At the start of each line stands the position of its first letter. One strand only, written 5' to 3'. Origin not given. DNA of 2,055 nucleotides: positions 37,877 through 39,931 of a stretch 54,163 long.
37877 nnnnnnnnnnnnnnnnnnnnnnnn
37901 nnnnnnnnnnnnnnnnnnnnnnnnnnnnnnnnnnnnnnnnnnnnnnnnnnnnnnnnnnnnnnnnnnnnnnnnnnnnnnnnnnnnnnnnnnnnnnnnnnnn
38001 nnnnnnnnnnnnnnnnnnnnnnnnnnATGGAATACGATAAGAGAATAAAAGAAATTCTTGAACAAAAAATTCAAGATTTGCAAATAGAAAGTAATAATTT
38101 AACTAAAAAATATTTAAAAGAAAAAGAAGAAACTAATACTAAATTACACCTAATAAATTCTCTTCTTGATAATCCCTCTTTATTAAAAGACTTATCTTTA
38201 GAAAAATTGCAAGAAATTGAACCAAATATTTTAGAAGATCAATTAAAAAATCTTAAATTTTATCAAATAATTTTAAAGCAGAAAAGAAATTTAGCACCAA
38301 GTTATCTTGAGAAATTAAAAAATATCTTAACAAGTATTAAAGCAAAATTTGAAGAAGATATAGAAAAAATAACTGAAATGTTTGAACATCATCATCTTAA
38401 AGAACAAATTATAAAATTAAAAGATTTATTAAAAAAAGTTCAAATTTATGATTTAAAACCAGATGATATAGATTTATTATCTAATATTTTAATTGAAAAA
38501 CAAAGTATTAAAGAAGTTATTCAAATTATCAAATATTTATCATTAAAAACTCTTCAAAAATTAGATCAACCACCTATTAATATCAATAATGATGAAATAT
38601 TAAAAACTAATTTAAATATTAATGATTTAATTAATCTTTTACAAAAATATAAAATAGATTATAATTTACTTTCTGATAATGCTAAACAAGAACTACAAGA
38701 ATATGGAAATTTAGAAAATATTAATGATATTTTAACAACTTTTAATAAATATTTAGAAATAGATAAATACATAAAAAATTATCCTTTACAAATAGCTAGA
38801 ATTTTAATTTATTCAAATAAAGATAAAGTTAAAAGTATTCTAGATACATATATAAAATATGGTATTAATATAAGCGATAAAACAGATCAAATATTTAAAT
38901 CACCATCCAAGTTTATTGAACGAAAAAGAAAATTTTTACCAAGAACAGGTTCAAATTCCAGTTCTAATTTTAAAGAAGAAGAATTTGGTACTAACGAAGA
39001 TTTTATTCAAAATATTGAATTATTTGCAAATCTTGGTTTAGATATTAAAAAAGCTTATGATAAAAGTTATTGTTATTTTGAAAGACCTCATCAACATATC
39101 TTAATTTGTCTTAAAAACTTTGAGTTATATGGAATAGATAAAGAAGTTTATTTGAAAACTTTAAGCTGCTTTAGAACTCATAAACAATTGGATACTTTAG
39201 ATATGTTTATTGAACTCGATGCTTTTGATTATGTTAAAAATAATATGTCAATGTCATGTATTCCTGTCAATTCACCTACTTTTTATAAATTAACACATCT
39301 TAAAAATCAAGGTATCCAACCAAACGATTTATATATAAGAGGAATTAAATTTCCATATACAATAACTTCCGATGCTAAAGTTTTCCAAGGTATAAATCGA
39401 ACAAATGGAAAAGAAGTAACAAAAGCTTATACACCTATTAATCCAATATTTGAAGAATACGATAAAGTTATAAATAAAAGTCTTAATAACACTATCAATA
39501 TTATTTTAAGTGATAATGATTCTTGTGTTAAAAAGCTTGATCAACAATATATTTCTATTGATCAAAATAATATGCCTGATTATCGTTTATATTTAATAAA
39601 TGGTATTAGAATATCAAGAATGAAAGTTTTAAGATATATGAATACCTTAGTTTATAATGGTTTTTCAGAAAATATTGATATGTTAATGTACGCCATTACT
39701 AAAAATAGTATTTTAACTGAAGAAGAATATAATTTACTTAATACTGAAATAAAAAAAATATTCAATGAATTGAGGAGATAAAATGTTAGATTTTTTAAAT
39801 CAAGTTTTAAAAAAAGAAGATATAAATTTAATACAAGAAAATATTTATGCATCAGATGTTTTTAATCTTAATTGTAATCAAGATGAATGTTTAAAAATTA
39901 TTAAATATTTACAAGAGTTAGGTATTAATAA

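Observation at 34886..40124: Fic-like gene plus a tightly coupled four-gene operon of unknown proteins next to an Abi gene: candidate uncharacterised defense or conflict system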

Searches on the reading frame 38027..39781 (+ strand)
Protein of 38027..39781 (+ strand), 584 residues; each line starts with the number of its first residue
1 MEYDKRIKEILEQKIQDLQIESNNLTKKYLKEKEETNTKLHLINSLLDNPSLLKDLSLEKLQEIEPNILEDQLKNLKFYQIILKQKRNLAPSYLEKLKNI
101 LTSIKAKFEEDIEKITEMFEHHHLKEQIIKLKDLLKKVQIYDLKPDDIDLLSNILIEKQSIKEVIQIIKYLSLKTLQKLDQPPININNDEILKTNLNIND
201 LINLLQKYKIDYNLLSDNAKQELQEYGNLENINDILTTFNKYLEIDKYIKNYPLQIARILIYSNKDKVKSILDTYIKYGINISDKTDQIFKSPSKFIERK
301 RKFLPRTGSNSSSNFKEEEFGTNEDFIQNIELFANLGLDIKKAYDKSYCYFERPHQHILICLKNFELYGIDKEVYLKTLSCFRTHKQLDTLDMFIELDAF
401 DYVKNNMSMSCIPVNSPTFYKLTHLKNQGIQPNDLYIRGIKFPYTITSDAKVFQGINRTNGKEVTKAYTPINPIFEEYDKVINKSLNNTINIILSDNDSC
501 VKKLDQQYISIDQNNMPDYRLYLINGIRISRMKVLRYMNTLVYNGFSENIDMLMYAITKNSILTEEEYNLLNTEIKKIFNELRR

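Call 3: search_protein_families(library=pfam, proteins=[window:38027-39781:+], max_evalue=1)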
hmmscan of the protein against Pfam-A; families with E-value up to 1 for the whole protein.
window:38027-39781:+ (584 aa): 0 families

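Call 4: search_protein_families(library=padloc, proteins=[window:38027-39781:+], max_evalue=1)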
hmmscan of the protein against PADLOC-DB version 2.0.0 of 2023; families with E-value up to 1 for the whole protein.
window:38027-39781:+ (584 aa): 0 families

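Call 5: search_protein_families(library=ncbifam, proteins=[window:38027-39781:+], max_evalue=1)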
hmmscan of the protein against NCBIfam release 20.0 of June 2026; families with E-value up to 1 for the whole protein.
window:38027-39781:+ (584 aa): 0 families

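Call 6: search_protein_families(library=phrogs, proteins=[window:38027-39781:+], max_evalue=1)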
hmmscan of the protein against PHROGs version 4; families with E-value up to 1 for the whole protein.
window:38027-39781:+ (584 aa): 0 families

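Call 14: search_solved_structures(query=window:38027-39781:+, max_evalue=10)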
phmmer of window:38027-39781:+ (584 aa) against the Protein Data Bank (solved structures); distinct sequences matched with E-value up to 10: 1.
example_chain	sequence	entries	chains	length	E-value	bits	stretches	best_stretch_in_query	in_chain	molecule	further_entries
3llo_A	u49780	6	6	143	0.73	11.8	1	386-431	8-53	Prestin | Prestin,Rat prestin STAS domain | Prestin,Prestin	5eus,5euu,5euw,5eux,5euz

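Call 15: find_homologous_proteins(query=window:38027-39781:+, max_evalue=0.01)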
Query window:38027-39781:+ (584 aa): 51 proteins with E <= 0.01 among 8000 candidates.
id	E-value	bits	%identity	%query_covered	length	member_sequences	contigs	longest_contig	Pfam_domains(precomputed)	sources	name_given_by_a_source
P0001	4.0e-127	443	46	99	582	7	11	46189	-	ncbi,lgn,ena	-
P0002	5.8e-117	410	43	100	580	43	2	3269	-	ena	-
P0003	6.2e-115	403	43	100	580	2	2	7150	-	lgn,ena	-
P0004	1.4e-111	392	42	100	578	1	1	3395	-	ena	-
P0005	1.4e-111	392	42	100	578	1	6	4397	-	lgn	-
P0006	1.6e-111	392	42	100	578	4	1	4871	-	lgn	-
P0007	2.6e-111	391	42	100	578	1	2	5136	-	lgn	-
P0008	9.0e-111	389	42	100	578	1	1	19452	-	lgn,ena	-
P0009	9.7e-111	389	42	100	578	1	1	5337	-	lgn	-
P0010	1.1e-110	389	42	100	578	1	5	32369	-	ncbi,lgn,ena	-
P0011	9.2e-60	221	32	94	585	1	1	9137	-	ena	-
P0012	9.6e-11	59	26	66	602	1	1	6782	-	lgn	-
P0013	1.2e-9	56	26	66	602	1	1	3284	-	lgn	-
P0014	1.2e-9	56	26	66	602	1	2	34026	-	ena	-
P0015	1.4e-9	56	26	66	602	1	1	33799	-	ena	-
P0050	5.9e-7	47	25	66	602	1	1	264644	-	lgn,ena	-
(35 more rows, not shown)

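Call 16: find_encoding_contigs(protein=P0001, flank=10000, max_places=3)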
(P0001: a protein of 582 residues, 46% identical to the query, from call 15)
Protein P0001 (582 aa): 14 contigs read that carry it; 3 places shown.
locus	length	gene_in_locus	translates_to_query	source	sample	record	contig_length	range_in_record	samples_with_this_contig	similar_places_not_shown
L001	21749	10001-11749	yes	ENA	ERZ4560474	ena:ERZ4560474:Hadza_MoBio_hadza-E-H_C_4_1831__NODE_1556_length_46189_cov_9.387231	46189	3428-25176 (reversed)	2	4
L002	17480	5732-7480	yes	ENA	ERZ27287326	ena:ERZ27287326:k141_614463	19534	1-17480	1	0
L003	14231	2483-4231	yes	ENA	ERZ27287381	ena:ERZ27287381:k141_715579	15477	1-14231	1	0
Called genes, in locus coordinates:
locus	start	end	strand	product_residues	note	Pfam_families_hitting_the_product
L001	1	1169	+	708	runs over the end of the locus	PF03477:ATP-cone, PF13597:NRDD, PF01228:Gly_radical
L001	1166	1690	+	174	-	PF13353:Fer4_12, PF04055:Radical_SAM (weak)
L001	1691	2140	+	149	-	PF00692:dUTPase, PF22769:DCD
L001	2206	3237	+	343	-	-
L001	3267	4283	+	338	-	-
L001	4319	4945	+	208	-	PF00570:HRDC (faint), PF01476:LysM, PF22310:NMB0315_dom_I (faint), PF23446:LysM1_NFP_LYK (faint), PF23462:LysM3_NFP (faint), PF23472:LysM2_CERK1_LYK3_4_5 (faint), PF01476:LysM, PF23473:LysM3_LYK4_5 (weak), +1 more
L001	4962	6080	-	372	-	PF00089:Trypsin, PF13365:Trypsin_2, PF00595:PDZ, PF13180:PDZ_2, PF17820:PDZ_6 (weak)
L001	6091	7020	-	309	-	PF07751:Abi_2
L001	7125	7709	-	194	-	PF03729:DUF308 (weak)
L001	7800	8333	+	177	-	-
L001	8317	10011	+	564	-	-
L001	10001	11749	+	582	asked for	-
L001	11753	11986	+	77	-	-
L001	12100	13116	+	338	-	PF13310:Virulence_RhuM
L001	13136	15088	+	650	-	PF00270:DEAD (faint), PF04851:ResIII, PF17757:UvrB_inter, PF27431:UvrB_3rd, PF00271:Helicase_C, PF12344:UvrB, PF02151:UVR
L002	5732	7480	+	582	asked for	-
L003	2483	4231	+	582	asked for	-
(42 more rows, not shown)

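Call 17: find_encoding_contigs(protein=P0050, flank=10000, max_places=2)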
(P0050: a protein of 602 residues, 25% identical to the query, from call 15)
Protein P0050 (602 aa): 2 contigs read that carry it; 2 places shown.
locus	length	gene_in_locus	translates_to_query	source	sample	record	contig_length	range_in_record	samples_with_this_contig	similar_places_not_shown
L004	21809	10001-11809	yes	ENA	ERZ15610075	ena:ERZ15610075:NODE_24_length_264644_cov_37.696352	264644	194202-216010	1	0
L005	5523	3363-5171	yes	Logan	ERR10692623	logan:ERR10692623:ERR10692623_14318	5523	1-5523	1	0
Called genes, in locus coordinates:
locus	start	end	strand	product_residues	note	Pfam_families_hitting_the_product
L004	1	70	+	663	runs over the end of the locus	PF00456:Transketolase_N, PF02779:Transket_pyr, PF22613:Transketolase_C_1, PF02780:Transketolase_C (weak)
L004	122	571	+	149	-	PF10747:SirA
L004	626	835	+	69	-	PF03672:UPF0154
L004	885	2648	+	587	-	PF01541:GIY-YIG, PF27096:UvrC_M, PF22920:UvrC_RNaseH, PF08459:UvrC_RNaseH_dom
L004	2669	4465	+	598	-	PF02518:HATPase_c, PF13589:HATPase_c_3, PF01119:DNA_mis_repair, PF08676:MutL_C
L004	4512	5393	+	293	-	PF01745:IPT, PF01715:IPPT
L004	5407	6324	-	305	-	PF01841:Transglut_core (faint)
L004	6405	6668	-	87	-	PF01649:Ribosomal_S20p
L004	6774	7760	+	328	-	PF03418:Peptidase_A25, PF06866:DUF1256 (faint)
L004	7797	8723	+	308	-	PF07454:SpoIIP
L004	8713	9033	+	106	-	-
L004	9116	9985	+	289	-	-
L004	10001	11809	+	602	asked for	-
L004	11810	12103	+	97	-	-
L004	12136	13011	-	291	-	PF01297:ZnuA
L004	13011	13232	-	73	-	PF01809:YidD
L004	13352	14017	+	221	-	PF14622:Ribonucleas_3_3, PF00636:Ribonuclease_3, PF00035:dsrm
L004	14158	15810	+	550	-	PF00753:Lactamase_B (weak), PF22505:RNase_J_b_CASP, PF07521:RMMBL (weak), PF17770:RNase_J_C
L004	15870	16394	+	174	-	PF01812:5-FTHF_cyc-lig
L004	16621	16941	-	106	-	PF12158:DUF3592 (weak)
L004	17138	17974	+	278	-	-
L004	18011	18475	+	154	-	PF04073:tRNA_edit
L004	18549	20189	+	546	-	PF00004:AAA, PF07724:AAA_2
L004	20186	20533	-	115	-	-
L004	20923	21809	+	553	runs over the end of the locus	PF00749:tRNA-synt_1c, PF19269:Anticodon_2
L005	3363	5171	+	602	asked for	-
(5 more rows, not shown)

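Call 18: find_encoding_contigs(protein=P0010, flank=10000, max_places=2)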
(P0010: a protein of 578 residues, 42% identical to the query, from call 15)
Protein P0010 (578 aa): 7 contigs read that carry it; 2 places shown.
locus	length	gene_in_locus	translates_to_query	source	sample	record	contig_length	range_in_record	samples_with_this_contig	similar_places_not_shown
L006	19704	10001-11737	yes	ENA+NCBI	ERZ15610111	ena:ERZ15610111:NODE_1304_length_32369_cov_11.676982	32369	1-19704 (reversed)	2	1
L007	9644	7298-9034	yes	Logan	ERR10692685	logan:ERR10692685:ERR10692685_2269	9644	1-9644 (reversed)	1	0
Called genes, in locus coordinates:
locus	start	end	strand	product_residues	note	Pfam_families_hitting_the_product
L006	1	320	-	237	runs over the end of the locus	PF10613:Lig_chan-Glu_bd (faint), PF00497:SBP_bac_3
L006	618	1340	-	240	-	PF12686:DUF3800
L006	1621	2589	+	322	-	PF01210:NAD_Gly3P_dh_N, PF07479:NAD_Gly3P_dh_C, PF20618:GPD_NAD_C_bact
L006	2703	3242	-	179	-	PF00210:Ferritin (weak), PF02915:Rubrerythrin, PF21349:RUBY_RBDX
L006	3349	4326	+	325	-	PF13379:NMT1_2, PF09084:NMT1, PF12974:Phosphonate-bd (weak)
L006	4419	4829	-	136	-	PF03682:UPF0158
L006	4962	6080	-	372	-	PF00089:Trypsin, PF13365:Trypsin_2, PF00595:PDZ, PF13180:PDZ_2, PF17820:PDZ_6 (weak)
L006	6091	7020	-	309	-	PF07751:Abi_2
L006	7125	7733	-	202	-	PF03729:DUF308 (weak)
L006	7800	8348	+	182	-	-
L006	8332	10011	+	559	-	-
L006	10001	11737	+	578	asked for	-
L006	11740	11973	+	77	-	-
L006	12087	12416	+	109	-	PF13310:Virulence_RhuM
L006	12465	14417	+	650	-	PF00270:DEAD (faint), PF04851:ResIII, PF17757:UvrB_inter, PF27431:UvrB_3rd, PF00271:Helicase_C, PF12344:UvrB, PF02151:UVR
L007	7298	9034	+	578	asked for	-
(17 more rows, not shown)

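Call 27: find_related_loci(query=A1, collection=genome_contigs, flank=10000)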
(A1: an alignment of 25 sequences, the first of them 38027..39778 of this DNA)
Query A1 (584 aa) in genome_contigs; peptide patterns used: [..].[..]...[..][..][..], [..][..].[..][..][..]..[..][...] (x = any residue, [..] = any of these).
123 stretches matched a pattern; 9 encode a relative of the query (tblastn E <= 1e-3); 9 distinct loci.
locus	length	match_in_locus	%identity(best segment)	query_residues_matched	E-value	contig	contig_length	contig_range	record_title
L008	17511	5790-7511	46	3-579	1e-131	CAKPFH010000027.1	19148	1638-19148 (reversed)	MAG: uncultured Bacilli bacterium isolate REFINED_METABAT215_TOP10_CONTIGS_1500_ASSEMBLY_K77_MERGED__Hadza_PheChl_Fiber-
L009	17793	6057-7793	43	3-584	2e-121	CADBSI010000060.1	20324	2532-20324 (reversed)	MAG: uncultured Erysipelotrichaceae bacterium isolate RUG14259 genome assembly, contig: RUG14259_asm_60, whole genome sh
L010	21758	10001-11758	38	3-584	6e-104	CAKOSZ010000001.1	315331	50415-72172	MAG: uncultured Bacilli bacterium isolate REFINED_METABAT215_TOP10_CONTIGS_1500_ASSEMBLY_K77_MERGED__Hadza_MoBio_hadza-I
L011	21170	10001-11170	26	195-578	2e-19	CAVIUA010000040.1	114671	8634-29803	bacterium isolate H07617-L1_cleanbin_000037 genome assembly, contig: Spades_H07617-L1_contig_45, whole genome shotgun se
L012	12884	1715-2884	26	195-578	1e-18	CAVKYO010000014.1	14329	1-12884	Acidaminococcus fermentans isolate H07683-L1_cleanbin_000030 genome assembly, contig: Spades_H07683-L1_contig_3522, whol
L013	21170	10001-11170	25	195-578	3e-18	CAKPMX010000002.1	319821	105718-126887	MAG: uncultured Bacilli bacterium isolate REFINED_METABAT215_TOP10_CONTIGS_1500_ASSEMBLY_K77_MERGED__Nepal_MoBio_Fiber-H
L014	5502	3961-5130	25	195-578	3e-17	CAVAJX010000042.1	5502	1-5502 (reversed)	bacterium isolate SRR8978371_cleanbin_000003 genome assembly, contig: Spades_SRR8978371_contig_782, whole genome shotgun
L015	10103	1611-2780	25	195-578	1e-18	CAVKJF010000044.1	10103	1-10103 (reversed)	bacterium isolate G02637-L1_cleanbin_000040 genome assembly, contig: Spades_G02637-L1_contig_2770, whole genome shotgun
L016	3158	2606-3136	23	195-369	2e-5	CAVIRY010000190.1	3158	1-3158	bacterium isolate G02625-L1_cleanbin_000031 genome assembly, contig: Spades_G02625-L1_contig_9426, whole genome shotgun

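Call 32: search_dna_similar(query=window:38027-39778:+, collection=phages, mode=protein, max_evalue=0.001)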
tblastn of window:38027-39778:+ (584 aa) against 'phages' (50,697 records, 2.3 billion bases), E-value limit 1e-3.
No match.

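Call 33: search_dna_similar(query=window:38027-39778:+, collection=plasmids, mode=protein, max_evalue=0.001)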
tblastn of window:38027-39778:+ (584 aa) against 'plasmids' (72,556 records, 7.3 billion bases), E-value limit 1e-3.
No match.

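Call 34: predict_structure(alignment_id=A1)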
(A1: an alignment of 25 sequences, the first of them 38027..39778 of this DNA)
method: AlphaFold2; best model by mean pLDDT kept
length: 584 residues; sequences in the alignment: 25
mean_pLDDT: 79.1   pTM: 0.59
mean pLDDT of the five models: 79.1, 79.1, 78.6, 78.6, 75.2
residues with pLDDT >= 90: 116; 70-90: 360; 50-70: 45; < 50: 63
segments of 3 or more residues with pLDDT < 50: 179-190, 300-318, 437-452, 454-465, 492-495
pLDDT, mean of each block of 10 residues (from residue 1): 80 88 82 85 86 78 71 83 82 85 85 79 79 89 84 81 82 68 36 78 94 91 88 93 86 91 89 93 87 73 36 39 88 94 87 88 89 88 85 88 84 77 73 52 41 47 54 85 71 56 88 84 91 89 86 89 87 88 71
secondary structure, 60 per line:
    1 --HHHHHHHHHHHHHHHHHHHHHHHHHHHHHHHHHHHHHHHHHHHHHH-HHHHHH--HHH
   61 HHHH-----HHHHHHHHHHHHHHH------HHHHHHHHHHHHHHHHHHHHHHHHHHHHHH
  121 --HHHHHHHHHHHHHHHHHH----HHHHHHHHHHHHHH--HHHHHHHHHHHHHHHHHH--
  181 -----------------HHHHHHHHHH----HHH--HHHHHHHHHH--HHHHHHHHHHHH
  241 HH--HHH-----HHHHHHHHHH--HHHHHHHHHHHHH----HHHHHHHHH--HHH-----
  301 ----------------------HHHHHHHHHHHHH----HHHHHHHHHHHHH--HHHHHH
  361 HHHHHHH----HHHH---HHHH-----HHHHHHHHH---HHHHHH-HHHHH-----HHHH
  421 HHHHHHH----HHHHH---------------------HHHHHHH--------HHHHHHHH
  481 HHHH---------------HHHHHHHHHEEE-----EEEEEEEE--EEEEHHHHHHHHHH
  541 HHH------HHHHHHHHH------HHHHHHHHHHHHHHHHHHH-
elements in order: H3-48 H50-55 H58-64 H70-84 H91-120 H123-140 H145-158 H161-178 H198-207 H217-226 H229-242 H253-262 H265-277 H282-290 H323-335 H340-352 H355-367 H372-375 H379-382 H388-396 H400-405 H407-411 H417-427 H432-436 H458-464 H473-484 H500-508 E509-511 E517-524 E527-530 H531-543 H550-558 H565-583
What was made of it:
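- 38027..39781 (+): Gene D, 584 aa, the invariant core of the cassette. It has three parts:
- a variable helical N-terminal domain (1-178);
- helical repeats (about 198-436) with an mTERF-like motif;
- a C-terminal module (500-584) of beta-hairpin plus helices, carrying the invariant motif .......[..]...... AF2 model: pLDDT 79 (call 34).
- On mTERF (PF02536): The D model is all-helical in residues 198-436 (call 34).
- Checked: The AF2 model of D shows a multi-helix N-terminal domain, not one long coiled coil (call 34).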

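Call 36: fold_search(model_id=the predicted structure, library=pdb)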
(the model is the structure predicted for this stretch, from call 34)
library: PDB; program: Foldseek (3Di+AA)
matches with E <= 10: 38; with E <= 0.001: 0
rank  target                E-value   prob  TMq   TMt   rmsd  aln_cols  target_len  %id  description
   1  3v6t_A                1.2e+00  0.11  0.15  0.17  22.6       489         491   11  Crystal structure of the DNA-bound dHax3, a TAL effector, at 1.85 angstrom (released 2012-01-18)
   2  7ux1_A                1.4e+00  0.03  0.10  0.08  28.1       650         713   11  EcMscK in an Open Conformation (released 2022-11-23)
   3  3l4q_C                2.1e+00  0.44  0.13  0.36  15.3       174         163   13  Structural insights into phosphoinositide 3-kinase activation by the influenza A virus NS1 protein (released 2010-02-02)
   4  3n6s_A                2.1e+00  0.38  0.19  0.29  12.5       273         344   10  Crystal structure of human mitochondrial mTERF in complex with a 15-mer DNA encompassing the tRNALeu(UUR) binding sequ (released 2010-06-16)
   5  3n7q_A                4.0e+00  0.23  0.23  0.41  18.8       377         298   11  Crystal structure of human mitochondrial mTERF fragment (aa 99-399) in complex with a 12-mer DNA encompassing the tRNA (released 2010-06-16)
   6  9ync_B                4.0e+00  0.02  0.10  0.04  32.4       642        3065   11  Motor domains of phi-like human dynein-1 bound to dynactin-p150glued and LIS1 (released 2026-01-28)
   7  9hj0_I                4.1e+00  0.05  0.08  0.13  15.9       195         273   17  Cryo-EM structure of CAK (CDK7 D97N mutant) in complex with Samuraciclib (released 2025-08-20)
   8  3mtt                  4.9e+00  0.25  0.14  0.37  14.9       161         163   14  Crystal structure of iSH2 domain of human p85beta, Northeast Structural Genomics Consortium Target HR5531C (released 2010-05-19)
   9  9gdi_B                5.1e+00  0.23  0.13  0.37  14.6       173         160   14  HUMAN PI3KDELTA IN COMPLEX WITH ISOCUMARIN INHIBITOR 10 (released 2024-12-18)
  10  8s3r_B                5.3e+00  0.21  0.14  0.37  14.4       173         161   13  HUMAN PI3KDELTA IN COMPLEX WITH PYRIDAZINONE INHIBITOR 7 (released 2024-07-03)
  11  5cwc                  5.3e+00  0.03  0.06  0.15  17.9       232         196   11  Crystal structure of de novo designed helical repeat protein DHR5 (released 2015-12-16)
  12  9fqr_D0               5.3e+00  0.01  0.10  0.04  36.8       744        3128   10  96-nm repeat of axonemal doublet microtubules from bovine sperm (released 2025-03-26)
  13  9e0w_A                5.6e+00  0.02  0.12  0.04  31.8       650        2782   11  Cryo-EM structure of human cytoplasmic dynein-1 bound to LIS1 in the presence of ATP (released 2025-07-09)
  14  3vkg_A                5.8e+00  0.02  0.14  0.04  37.3       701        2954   10  X-ray structure of an MTBD truncation mutant of dynein motor domain (released 2012-03-14)
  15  8pqw_A                6.1e+00  0.01  0.11  0.04  33.1       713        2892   11  Cytoplasmic dynein-1 motor domain bound to dynactin-p150glued and LIS1 (released 2024-03-27)
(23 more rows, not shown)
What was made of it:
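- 38027..39781 (+): The best matches were TALE 3v6t and mTERF 3n6s/3n7q, with E about 1-4 (call 36).
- On mTERF (PF02536): Foldseek matches to 3n6s and 3n7q have E=2-4, probability 0.2-0.4 and TM 0.2-0.4 (call 36).
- Closest known: mTERF family. Same: mTERF and TALE structures are among the top Foldseek matches (call 36).
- TALE and mTERF structures top the Foldseek list (call 36).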

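Call 38: find_encoding_contigs(protein=P0011, flank=10000, max_places=2)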
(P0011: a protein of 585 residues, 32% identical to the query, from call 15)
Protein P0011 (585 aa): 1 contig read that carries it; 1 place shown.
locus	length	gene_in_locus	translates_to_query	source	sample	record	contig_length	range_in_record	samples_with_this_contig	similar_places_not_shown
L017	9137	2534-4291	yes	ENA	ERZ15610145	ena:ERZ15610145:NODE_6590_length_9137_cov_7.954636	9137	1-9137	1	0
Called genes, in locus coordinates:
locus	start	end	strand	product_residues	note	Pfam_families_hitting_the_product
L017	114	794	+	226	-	-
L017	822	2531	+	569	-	-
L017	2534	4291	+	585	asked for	-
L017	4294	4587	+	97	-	-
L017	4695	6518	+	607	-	PF13522:GATase_6, PF13537:GATase_7, PF00733:Asn_synthase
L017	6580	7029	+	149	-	PF02367:TsaE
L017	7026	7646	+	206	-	PF00814:TsaD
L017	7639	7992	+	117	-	PF00583:Acetyltransf_1, PF13673:Acetyltransf_10, PF13508:Acetyltransf_7, PF14542:Acetyltransf_CG (weak), PF08445:FR47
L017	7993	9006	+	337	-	PF00814:TsaD, PF02543:Carbam_trans_N (faint), PF22521:HypF_C_2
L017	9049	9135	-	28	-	?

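Call 40: fold_search(model_id=the predicted structure, library=viral)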
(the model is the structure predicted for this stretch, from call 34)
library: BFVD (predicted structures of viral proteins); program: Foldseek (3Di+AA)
matches with E <= 10: 95; with E <= 0.001: 0
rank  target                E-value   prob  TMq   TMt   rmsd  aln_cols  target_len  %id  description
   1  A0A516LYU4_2          2.1e-01  0.09  0.11  0.08  31.0       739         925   12  (no name in the UniProt tables at hand)
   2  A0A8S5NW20            2.6e-01  0.09  0.11  0.10  29.5       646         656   14  Minor tail protein [Siphoviridae sp. ctVzN31]
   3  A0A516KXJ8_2          4.1e-01  0.21  0.18  0.10  31.6       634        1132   12  (no name in the UniProt tables at hand)
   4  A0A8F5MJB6            5.1e-01  0.15  0.13  0.14  23.7       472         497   12  Uncharacterized protein [Grapevine-associated fusarivirus 1]
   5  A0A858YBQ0            5.1e-01  0.13  0.09  0.11  22.6       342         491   13  Uncharacterized protein [Botrytis cinerea fusarivirus 6]
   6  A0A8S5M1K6            6.0e-01  0.10  0.13  0.07  42.3       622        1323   13  Minor tail protein [Siphoviridae sp. ctX926]
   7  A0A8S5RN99            7.8e-01  0.08  0.13  0.10  26.9       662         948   13  Minor tail protein [virus sp. ctBS918]
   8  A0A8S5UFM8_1          9.7e-01  0.08  0.13  0.10  24.2       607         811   10  Minor tail protein [Caudovirales sp. ctvQY7]
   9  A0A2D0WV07            1.1e+00  0.10  0.10  0.12  23.0       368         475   13  Uncharacterized protein [Neofusicoccum luteum fusarivirus 1]
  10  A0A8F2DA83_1          1.2e+00  0.11  0.15  0.12  26.1       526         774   11  Tape measure protein [Gordonia phage VanLee]
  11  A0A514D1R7            1.2e+00  0.07  0.12  0.13  19.5       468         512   11  (no name in the UniProt tables at hand)
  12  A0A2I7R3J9            1.4e+00  0.03  0.09  0.08  29.9       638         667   12  (no name in the UniProt tables at hand)
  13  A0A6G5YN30            1.5e+00  0.05  0.10  0.09  33.0       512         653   10  (no name in the UniProt tables at hand)
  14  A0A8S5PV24            2.0e+00  0.18  0.09  0.27  14.2       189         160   14  Sigma-70, region 4 [Siphoviridae sp. ctGuJ10]
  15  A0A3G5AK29            2.0e+00  0.02  0.07  0.07  28.2       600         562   11  Uncharacterized protein [Sylvanvirus sp.]
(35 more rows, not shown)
